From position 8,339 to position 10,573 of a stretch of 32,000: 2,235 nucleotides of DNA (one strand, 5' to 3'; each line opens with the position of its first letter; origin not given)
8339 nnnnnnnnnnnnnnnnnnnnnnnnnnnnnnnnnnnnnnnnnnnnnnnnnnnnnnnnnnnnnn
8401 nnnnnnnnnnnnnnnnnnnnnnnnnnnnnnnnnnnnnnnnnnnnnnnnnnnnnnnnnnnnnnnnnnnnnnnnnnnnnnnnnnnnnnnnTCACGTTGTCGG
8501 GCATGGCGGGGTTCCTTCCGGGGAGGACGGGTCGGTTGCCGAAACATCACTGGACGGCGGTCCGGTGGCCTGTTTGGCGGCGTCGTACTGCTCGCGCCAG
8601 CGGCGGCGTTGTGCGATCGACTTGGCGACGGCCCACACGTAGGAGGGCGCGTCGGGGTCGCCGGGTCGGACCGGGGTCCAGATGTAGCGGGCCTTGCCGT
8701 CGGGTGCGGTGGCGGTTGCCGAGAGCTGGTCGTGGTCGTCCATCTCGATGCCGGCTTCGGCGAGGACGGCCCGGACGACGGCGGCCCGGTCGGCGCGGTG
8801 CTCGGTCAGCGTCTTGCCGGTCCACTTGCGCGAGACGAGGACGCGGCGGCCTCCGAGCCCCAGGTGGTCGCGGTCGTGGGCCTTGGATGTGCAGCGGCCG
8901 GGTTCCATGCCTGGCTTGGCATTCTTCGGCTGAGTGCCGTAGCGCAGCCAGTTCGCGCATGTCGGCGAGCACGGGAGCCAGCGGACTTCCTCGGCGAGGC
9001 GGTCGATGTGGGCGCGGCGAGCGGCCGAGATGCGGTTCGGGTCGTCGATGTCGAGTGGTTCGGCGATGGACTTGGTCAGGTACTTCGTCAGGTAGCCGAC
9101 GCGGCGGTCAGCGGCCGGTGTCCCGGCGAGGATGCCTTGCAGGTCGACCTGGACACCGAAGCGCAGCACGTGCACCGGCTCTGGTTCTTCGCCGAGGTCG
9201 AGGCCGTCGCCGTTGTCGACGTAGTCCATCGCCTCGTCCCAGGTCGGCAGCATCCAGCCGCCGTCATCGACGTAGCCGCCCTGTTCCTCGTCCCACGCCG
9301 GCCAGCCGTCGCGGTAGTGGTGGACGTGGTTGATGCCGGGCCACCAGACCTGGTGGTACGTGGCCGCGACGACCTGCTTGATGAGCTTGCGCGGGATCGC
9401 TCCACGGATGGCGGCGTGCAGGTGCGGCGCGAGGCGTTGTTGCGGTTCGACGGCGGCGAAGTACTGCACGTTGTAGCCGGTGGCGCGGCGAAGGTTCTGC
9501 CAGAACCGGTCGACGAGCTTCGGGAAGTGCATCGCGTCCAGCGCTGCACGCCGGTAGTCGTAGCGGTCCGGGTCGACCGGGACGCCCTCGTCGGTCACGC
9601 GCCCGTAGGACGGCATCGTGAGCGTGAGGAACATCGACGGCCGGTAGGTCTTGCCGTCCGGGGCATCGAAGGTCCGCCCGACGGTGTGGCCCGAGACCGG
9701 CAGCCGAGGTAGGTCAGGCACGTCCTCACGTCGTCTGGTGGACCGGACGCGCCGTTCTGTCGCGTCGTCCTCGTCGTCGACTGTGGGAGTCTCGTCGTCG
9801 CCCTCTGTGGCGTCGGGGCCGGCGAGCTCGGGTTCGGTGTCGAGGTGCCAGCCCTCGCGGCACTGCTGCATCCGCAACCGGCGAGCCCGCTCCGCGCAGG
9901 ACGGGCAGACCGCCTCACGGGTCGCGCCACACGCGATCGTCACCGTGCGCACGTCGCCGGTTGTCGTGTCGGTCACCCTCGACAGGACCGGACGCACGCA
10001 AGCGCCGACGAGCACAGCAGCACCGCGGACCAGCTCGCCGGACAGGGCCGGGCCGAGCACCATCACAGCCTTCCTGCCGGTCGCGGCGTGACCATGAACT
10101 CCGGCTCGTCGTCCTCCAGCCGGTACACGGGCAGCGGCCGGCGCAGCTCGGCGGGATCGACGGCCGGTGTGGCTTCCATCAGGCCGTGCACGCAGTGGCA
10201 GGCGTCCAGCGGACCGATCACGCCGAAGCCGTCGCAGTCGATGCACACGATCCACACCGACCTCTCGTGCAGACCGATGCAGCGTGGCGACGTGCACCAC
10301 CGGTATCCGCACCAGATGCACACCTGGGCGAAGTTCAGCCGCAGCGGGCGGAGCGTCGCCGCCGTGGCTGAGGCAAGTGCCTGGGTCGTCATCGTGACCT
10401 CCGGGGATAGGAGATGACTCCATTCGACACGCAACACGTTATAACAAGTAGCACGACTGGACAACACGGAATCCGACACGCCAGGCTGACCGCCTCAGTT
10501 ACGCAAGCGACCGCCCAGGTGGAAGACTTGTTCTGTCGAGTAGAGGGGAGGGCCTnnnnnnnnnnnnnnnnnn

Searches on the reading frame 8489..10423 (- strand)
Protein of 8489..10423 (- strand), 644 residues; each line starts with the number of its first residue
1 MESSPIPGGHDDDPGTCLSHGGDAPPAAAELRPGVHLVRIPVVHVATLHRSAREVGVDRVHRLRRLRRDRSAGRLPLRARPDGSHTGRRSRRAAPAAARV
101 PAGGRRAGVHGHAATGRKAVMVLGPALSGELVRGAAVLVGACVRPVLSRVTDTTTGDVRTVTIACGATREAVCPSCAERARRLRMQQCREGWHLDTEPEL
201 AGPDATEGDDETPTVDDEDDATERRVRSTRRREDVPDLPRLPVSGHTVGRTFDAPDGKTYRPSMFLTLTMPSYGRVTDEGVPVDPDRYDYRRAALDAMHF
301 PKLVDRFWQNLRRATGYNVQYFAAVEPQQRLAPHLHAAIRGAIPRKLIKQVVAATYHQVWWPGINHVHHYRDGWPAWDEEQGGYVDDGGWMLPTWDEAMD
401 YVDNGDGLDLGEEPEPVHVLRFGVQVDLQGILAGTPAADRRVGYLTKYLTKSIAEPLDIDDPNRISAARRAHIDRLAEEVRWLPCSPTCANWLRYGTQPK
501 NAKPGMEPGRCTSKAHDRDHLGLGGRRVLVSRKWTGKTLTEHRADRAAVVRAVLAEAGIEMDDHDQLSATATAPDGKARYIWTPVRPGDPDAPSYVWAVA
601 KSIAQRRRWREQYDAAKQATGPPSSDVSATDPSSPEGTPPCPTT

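Call 3: search_protein_families(library=pfam, proteins=[window:8489-10423:-], max_evalue=0.01)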
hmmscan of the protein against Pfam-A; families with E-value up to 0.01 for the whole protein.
window:8489-10423:- (644 aa): 2 families
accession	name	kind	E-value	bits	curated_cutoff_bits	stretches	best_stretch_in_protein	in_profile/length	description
PF20199.4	RepSA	-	5.8e-94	316.1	34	1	133-564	6-410/438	Replication initiator protein, pSAM2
PF23343.2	REP_ORF2-G2P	-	2.5e-09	37.8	27.8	1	264-368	2-82/99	Replication-associated protein ORF2/G2P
